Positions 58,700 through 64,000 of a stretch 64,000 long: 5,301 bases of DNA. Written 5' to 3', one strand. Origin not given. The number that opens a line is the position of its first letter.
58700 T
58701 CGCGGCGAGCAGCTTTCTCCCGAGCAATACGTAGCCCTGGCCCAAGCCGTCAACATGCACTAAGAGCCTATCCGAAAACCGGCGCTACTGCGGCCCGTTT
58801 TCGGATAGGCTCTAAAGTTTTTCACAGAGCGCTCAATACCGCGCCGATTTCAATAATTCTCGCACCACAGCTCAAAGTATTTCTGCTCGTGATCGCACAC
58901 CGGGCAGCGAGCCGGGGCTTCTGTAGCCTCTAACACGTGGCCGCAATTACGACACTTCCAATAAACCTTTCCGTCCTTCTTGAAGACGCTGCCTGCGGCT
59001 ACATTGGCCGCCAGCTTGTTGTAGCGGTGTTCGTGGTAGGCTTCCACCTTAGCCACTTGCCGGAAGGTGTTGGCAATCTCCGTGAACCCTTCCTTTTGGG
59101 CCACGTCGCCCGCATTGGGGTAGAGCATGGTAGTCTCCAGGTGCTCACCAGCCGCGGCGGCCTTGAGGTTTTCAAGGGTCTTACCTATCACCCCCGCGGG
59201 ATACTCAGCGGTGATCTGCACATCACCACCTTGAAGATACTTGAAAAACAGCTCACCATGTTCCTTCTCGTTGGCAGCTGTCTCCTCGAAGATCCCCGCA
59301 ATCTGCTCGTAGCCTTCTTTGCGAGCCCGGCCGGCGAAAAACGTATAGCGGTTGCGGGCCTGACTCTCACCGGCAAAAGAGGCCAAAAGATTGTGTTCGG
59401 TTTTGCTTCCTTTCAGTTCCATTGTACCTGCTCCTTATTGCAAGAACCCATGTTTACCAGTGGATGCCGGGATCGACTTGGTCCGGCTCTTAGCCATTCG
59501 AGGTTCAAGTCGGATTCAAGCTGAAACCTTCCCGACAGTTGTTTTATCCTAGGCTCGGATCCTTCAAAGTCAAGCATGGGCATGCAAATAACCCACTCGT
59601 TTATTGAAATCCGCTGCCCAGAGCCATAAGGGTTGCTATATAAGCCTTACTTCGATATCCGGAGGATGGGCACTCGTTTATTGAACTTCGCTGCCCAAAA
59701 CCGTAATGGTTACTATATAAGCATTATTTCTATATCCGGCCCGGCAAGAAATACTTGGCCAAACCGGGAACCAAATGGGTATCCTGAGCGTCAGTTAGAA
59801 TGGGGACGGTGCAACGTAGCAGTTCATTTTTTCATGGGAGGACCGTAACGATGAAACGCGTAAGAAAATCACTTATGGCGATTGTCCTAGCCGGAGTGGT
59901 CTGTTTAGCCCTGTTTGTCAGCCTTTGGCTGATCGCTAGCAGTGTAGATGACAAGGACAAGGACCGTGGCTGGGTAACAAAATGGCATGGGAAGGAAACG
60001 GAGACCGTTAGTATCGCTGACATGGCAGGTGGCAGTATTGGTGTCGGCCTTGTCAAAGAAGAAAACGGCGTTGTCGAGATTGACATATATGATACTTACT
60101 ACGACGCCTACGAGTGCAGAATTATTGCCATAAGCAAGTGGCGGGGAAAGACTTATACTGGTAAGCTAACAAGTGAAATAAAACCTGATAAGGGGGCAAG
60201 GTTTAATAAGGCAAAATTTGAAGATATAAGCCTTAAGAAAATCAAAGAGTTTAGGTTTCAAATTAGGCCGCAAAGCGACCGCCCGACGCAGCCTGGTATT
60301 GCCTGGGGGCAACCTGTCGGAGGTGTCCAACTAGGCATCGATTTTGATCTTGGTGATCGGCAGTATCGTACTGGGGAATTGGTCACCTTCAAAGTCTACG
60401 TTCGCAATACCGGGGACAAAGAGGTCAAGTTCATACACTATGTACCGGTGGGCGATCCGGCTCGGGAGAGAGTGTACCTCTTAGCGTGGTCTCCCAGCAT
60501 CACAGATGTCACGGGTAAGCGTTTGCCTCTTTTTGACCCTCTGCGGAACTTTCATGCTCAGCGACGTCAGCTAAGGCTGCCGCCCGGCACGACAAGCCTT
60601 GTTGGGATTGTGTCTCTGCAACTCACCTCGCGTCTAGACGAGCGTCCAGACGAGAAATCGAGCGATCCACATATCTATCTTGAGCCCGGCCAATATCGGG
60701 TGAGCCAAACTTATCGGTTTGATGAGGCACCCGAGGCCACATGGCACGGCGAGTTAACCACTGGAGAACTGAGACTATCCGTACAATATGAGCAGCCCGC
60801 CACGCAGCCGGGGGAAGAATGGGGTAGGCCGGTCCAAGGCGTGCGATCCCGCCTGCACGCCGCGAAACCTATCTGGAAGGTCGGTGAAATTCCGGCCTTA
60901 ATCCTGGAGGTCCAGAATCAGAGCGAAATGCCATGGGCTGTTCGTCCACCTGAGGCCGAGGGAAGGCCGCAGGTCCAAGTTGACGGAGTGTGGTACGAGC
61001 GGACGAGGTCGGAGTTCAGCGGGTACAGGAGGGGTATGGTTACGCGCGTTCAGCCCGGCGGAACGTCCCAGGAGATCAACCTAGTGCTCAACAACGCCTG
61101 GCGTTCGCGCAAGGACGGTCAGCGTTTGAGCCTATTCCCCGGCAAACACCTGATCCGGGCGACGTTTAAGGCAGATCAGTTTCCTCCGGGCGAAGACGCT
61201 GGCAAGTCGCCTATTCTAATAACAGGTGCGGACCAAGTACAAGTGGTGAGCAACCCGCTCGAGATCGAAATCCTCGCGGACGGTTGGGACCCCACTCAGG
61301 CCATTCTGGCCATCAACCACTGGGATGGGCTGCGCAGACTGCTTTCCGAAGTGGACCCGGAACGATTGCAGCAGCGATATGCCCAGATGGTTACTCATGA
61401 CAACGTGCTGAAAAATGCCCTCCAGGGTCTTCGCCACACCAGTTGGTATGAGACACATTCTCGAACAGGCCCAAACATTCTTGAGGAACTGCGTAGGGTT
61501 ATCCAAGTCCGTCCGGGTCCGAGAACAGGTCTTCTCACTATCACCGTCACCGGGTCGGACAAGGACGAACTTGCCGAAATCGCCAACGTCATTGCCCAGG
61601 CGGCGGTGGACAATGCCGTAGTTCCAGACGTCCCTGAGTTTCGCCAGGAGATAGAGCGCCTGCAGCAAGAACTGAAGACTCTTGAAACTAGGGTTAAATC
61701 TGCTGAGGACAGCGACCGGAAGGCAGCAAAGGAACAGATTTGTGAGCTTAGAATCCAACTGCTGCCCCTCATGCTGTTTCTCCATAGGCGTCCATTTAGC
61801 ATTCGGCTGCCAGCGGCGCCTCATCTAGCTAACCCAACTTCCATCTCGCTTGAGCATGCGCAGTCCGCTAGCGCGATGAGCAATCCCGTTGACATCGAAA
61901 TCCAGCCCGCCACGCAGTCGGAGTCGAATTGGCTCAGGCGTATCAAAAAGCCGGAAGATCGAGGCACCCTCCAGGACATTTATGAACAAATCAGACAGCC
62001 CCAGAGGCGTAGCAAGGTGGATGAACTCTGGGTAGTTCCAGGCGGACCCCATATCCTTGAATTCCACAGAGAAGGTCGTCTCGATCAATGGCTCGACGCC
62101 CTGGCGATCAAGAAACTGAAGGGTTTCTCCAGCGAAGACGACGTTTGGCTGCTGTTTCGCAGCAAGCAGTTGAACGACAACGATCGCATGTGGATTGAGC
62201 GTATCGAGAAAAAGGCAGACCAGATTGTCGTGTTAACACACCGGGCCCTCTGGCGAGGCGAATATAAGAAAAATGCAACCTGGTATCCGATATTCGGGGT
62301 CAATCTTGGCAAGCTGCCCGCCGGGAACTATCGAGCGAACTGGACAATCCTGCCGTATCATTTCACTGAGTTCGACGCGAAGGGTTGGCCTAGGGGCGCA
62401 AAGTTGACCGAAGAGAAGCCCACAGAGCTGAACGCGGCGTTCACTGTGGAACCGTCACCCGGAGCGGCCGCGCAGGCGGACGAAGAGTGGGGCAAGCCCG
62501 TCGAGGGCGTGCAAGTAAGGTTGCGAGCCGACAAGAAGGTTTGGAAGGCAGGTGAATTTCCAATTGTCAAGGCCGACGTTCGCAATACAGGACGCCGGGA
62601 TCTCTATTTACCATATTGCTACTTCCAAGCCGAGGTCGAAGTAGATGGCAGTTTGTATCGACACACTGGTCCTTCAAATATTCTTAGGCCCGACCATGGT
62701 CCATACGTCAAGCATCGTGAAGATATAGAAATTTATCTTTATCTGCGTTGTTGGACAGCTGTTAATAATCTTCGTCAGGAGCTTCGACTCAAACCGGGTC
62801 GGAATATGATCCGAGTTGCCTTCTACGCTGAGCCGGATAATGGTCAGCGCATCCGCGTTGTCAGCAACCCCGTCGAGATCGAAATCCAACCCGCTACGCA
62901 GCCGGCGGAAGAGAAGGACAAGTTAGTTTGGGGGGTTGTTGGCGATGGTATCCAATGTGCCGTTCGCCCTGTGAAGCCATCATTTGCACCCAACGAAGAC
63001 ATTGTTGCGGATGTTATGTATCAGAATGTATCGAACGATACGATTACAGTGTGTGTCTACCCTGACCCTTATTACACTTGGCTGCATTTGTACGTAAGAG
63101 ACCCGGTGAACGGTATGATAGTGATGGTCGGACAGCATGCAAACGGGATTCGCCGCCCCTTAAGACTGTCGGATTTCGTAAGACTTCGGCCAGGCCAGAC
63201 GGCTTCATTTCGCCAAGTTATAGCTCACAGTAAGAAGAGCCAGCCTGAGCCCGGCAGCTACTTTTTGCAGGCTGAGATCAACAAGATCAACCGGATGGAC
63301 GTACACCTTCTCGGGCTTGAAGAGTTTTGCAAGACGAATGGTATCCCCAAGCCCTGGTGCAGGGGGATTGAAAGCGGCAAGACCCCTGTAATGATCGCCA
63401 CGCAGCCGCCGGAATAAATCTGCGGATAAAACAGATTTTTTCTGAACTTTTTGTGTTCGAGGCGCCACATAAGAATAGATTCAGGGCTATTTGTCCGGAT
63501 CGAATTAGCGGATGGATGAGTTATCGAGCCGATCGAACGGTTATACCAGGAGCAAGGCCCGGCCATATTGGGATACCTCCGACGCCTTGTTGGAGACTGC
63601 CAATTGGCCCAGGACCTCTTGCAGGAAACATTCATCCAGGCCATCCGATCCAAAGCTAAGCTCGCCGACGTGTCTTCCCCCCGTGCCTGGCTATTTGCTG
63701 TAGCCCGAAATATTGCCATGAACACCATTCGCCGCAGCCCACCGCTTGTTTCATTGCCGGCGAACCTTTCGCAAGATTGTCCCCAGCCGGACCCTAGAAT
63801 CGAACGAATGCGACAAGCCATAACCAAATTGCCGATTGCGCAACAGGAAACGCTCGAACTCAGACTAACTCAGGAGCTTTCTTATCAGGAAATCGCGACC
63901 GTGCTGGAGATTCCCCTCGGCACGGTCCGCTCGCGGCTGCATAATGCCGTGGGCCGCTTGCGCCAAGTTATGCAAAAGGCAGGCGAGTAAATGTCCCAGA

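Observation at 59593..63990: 1188-aa modular repeat protein with (E/Q)PATQP-linked modules and Wzz-like core, preceded by a duplicated ECF-promoter-like element and followed by an ECF sigma gene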

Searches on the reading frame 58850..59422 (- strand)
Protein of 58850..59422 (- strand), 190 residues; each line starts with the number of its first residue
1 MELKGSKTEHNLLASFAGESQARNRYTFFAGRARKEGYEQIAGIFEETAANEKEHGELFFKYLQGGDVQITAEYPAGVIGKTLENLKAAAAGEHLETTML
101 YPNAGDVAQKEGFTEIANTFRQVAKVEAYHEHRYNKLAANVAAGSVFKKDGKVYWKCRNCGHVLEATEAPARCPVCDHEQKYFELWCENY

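Call 80: find_encoding_contigs(protein=window:58850-59422:-, flank=10000, max_places=5)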
Protein window:58850-59422:- (190 aa): no gene with exactly this product is on record in the collection.

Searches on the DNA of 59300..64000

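Call 31: search_rna_families(source=window, start=59300, end=64000, threshold=evalue, max_evalue=1)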
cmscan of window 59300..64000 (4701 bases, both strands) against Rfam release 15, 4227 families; matches with E-value up to 1: 0.
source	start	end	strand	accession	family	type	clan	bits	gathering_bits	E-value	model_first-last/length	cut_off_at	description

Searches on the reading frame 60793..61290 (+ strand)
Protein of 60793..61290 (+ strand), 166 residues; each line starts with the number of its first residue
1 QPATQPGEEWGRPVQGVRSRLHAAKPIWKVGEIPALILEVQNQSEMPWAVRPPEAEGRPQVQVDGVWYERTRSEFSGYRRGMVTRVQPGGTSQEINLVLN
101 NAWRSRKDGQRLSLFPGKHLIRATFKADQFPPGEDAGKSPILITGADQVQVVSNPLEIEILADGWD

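Call 34: find_homologous_proteins(query=A1, max_evalue=0.001)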
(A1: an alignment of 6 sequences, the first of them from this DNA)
Query A1 (6 sequences) (166 aa, profile of the alignment): 1 proteins with E <= 0.001 among 774 candidates.
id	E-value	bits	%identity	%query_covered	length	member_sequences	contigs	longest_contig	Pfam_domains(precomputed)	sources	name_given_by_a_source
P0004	2.3e-50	189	35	96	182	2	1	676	-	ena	-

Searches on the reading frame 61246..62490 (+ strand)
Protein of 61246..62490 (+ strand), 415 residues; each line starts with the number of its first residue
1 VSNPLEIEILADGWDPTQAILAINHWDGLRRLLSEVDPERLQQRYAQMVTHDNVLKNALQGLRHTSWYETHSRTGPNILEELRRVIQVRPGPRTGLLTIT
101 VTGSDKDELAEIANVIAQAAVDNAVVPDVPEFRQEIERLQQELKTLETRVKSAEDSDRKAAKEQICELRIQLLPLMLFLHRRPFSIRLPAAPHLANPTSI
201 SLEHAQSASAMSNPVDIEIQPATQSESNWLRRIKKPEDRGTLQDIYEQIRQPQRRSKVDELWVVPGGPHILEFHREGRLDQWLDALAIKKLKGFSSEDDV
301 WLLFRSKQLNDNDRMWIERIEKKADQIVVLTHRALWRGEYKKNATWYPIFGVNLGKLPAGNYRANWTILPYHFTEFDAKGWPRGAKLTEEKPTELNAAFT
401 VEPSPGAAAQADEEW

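Call 61: predict_structure(alignment_id=A5)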
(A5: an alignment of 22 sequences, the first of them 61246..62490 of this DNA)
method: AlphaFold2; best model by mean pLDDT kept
length: 415 residues; sequences in the alignment: 22
mean_pLDDT: 74.0   pTM: 0.50
mean pLDDT of the five models: 74.0, 73.0, 72.4, 71.5, 70.4
residues with pLDDT >= 90: 168; 70-90: 79; 50-70: 88; < 50: 80
segments of 3 or more residues with pLDDT < 50: 1-3, 7-25, 44-49, 88-97, 181-217
pLDDT, mean of each block of 10 residues (from residue 1): 46 42 48 59 49 68 75 58 52 46 65 69 59 84 94 93 85 65 41 35 34 44 69 92 95 87 91 91 84 89 96 96 95 95 86 95 98 96 97 97 81 55
secondary structure, 60 per line:
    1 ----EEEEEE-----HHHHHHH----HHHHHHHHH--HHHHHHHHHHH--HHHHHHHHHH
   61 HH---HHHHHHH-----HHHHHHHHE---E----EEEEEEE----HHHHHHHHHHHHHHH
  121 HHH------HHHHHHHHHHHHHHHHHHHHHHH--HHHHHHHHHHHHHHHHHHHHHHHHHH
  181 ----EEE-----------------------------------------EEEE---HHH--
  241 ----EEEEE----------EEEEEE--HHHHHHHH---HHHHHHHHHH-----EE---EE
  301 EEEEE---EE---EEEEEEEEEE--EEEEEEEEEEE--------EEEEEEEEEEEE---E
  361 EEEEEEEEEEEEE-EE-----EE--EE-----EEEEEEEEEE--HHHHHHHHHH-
elements in order: E5-10 H16-22 H27-35 H38-48 H51-62 H66-72 H78-85 E95-101 H106-123 H130-152 H155-180 E185-187 E229-232 E245-249 E260-265 H268-275 H279-288 E299-305 E314-323 E326-336 E345-356 E360-373 E393-402 H405-414

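Call 67: fold_search(model_id=the predicted structure, library=pdb)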
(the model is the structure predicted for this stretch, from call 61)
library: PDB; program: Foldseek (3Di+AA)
matches with E <= 10: 301; with E <= 0.001: 0
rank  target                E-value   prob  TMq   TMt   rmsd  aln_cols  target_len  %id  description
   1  8p3o_A                6.4e-02  0.60  0.21  0.25  16.7       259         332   12  Full-length bacterial polysaccharide co-polymerase WzzE mutant R267A from E. coli. C4 symmetry (released 2023-07-26)
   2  6wl3_I                9.6e-02  0.33  0.14  0.22  11.0       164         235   10  preTCRbeta-pMHC complex crystal structure (released 2020-12-23)
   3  8tun_K                1.2e-01  0.44  0.17  0.24  12.5       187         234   13  S. thermodepolymerans KpsM-KpsE in Glycolipid 1 state with rigid body fitted KpsT (released 2024-04-17)
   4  8tsh_G                1.4e-01  0.91  0.28  0.39   6.1       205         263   12  S. thermodepolymerans KpsMT(E151Q)-KpsE in complex with ATP (released 2024-04-17)
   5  7nib_B                1.4e-01  0.54  0.14  0.12   8.5       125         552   18  Wzc-K540M-4YE C1 (released 2021-08-25)
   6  4e2l_A                1.8e-01  0.44  0.21  0.32  12.0       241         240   10  Crystal Structure of the periplasmic domain of mutant FepE LPS O-antigen chain length regulator protein (released 2012-03-28)
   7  4e2l_C                1.8e-01  0.44  0.21  0.31  12.1       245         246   10  Crystal Structure of the periplasmic domain of mutant FepE LPS O-antigen chain length regulator protein (released 2012-03-28)
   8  8tun_I                2.4e-01  0.30  0.17  0.25  14.2       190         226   14  S. thermodepolymerans KpsM-KpsE in Glycolipid 1 state with rigid body fitted KpsT (released 2024-04-17)
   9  8tsh_E                2.7e-01  0.80  0.28  0.40   7.0       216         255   13  S. thermodepolymerans KpsMT(E151Q)-KpsE in complex with ATP (released 2024-04-17)
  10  8tsh_K                3.9e-01  0.69  0.27  0.40   7.6       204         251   13  S. thermodepolymerans KpsMT(E151Q)-KpsE in complex with ATP (released 2024-04-17)
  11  5lly_D                4.1e-01  0.04  0.09  0.08  25.6       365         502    8  Photosensory Module of Bacteriophytochrome linked Diguanylyl Cyclase from Idiomarina species A28L (released 2017-03-15)
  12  8tsh_J                4.4e-01  0.63  0.27  0.38   8.0       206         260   13  S. thermodepolymerans KpsMT(E151Q)-KpsE in complex with ATP (released 2024-04-17)
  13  8tsh_L                4.4e-01  0.44  0.23  0.34  12.4       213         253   15  S. thermodepolymerans KpsMT(E151Q)-KpsE in complex with ATP (released 2024-04-17)
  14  9evs_D                4.4e-01  0.12  0.14  0.14  16.8       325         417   10  Structure of the flowering plant mitoribosome with P-site tRNA (released 2025-09-03)
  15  9r62_I                4.6e-01  0.54  0.19  0.14   7.7       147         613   17  CPS co-polymerase Wzc_C1 (released 2026-03-04)
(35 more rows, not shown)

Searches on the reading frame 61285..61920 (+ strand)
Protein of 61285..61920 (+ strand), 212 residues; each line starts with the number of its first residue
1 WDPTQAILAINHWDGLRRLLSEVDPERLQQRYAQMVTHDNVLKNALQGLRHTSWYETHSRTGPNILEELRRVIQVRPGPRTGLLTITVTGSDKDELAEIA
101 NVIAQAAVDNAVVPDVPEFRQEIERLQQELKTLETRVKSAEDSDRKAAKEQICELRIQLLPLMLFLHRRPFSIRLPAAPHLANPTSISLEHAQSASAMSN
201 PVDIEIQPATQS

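Call 50: find_homologous_proteins(query=window:61285-61920:+, max_evalue=0.01)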
Query window:61285-61920:+: 941 candidates shared short words with the query, none scored E <= 0.01.

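Call 87: search_solved_structures(query=A7, max_evalue=10, show_alignments=1)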
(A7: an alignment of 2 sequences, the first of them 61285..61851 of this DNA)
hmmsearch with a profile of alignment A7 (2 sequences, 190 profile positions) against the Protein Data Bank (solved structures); distinct sequences matched with E-value up to 10: 11.
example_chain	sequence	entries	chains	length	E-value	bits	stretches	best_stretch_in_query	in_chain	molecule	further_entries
7ni2_A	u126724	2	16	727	0.025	17.1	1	77-150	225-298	Tyrosine-protein kinase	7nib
9i2q_D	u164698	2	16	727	0.025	17.1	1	77-150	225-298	Putative transmembrane protein Wzc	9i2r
9exo_H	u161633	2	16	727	0.025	17.1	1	77-150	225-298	Putative transmembrane protein Wzc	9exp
9exq_D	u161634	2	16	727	0.025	17.1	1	77-150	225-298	Putative transmembrane protein Wzc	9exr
7nhr_A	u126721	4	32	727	0.025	17.1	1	77-150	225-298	Putative transmembrane protein Wzc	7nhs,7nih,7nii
9i5t_R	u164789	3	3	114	0.3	13.6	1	60-112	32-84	Large ribosomal subunit protein uL18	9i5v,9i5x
6j5t_G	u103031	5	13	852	0.39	13.2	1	116-147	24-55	Disease resistance RPP13-like protein 4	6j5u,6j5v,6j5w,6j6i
4at7_A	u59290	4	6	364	0.76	12.3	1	39-77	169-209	INTERLEUKIN ENHANCER-BINDING FACTOR 2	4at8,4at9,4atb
9gtz_A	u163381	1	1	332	0.85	12.1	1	40-77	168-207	Interleukin enhancer-binding factor 2 homolog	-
1m7l_A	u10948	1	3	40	1.4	11.5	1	113-138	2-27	Pulmonary surfactant-associated protein D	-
7wbn_A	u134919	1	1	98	4.2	9.9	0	115-145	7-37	RevCC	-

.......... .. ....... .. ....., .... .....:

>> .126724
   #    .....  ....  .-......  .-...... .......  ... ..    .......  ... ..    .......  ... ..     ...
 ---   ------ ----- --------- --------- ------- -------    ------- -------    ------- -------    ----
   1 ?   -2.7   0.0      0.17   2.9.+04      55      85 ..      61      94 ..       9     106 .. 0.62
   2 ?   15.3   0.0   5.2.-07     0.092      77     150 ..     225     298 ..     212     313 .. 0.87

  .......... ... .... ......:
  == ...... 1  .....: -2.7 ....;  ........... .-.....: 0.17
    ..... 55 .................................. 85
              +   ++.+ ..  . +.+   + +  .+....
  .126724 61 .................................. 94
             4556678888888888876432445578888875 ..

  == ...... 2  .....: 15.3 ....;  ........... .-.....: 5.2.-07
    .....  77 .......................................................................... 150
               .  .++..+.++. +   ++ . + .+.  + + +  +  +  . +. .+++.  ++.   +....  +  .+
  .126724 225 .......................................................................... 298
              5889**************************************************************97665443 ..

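Call 88: search_protein_families(library=pfam, proteins=[window:61285-61851:+], max_evalue=10)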
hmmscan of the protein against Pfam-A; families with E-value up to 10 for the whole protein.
window:61285-61851:+ (189 aa): 13 families
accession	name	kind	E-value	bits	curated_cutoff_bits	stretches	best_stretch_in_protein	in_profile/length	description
PF07820.17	TraC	-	0.0014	19.4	27.7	1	118-158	6-44/88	TraC-like protein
PF18645.6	DUF5631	-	0.012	16.4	25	1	91-139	13-56/96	Family of unknown function (DUF5631)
PF12780.13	AAA_8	-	0.013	15.2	25.6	1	64-130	8-77/259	P-loop containing dynein motor region D4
PF18504.6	Csm1_N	-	0.014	16.2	26.3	1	120-148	40-68/70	Csm1 N-terminal domain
PF10779.14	XhlA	-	0.014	16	34.7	1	118-159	1-41/67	Haemolysin XhlA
PF04102.17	SlyX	-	0.043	14.9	30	1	120-148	30-58/67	SlyX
PF13600.11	DUF4140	-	0.051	14.5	27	1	86-142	39-93/98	N-terminal domain of unknown function (DUF4140)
PF08656.15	DASH_Dad3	-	0.087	13.3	23.1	0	30-71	10-46/76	DASH complex subunit Dad3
PF18904.5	DUF5660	-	0.1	13.2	24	1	118-151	5-38/109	Domain of unknown function (DUF5660)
PF05008.21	V-SNARE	-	0.12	13.3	25.9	1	115-157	37-79/92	Vesicle transport v-SNARE protein N-terminus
PF18052.6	Rx_N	-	0.14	12.8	27.7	1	116-152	20-58/93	Rx N-terminal domain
PF14362.11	DUF4407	-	0.23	11.2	31.3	1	97-156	122-169/297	Domain of unknown function (DUF4407)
PF06810.17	Phage_scaffold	-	0.38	11.1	35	1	109-155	26-75/170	Phage capsid assembly scaffolding protein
